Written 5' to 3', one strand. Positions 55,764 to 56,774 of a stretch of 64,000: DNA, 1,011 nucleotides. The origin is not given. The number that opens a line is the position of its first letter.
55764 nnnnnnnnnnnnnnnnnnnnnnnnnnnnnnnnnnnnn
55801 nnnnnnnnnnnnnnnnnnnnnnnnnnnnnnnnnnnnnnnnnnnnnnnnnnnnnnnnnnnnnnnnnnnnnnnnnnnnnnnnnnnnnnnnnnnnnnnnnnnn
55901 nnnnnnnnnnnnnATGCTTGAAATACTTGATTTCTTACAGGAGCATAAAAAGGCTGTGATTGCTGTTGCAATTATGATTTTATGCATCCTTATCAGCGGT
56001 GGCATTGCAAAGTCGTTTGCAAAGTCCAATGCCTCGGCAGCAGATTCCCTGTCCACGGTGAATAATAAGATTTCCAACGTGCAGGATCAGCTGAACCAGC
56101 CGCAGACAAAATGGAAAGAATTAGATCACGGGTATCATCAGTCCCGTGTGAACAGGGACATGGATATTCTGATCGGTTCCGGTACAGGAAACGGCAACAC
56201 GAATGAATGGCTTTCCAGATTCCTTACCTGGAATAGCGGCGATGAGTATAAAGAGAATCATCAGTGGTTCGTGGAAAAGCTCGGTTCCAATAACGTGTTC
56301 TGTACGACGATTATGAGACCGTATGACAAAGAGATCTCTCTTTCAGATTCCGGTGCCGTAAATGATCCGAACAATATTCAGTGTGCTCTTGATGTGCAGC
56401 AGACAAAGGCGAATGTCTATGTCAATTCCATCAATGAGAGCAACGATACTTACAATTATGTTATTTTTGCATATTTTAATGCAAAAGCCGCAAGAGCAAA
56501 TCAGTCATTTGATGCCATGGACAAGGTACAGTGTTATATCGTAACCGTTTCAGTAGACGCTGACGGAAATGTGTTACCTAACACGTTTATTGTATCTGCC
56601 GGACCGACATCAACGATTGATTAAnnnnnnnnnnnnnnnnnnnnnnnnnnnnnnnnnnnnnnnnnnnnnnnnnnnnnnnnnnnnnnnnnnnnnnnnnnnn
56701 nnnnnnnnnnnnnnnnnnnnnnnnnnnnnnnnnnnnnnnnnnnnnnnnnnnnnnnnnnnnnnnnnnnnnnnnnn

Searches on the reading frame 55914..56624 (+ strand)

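Call 61: search_protein_families(library=pfam, proteins=[window:55914-56624:+], max_evalue=0.01)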
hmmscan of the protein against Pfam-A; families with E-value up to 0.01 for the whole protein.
window:55914-56624:+ (236 aa): 1 family
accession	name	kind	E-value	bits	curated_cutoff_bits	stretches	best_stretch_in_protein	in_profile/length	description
PF13786.12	DUF4179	-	0.00027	21.7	30.1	1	12-71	7-56/94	Domain of unknown function (DUF4179)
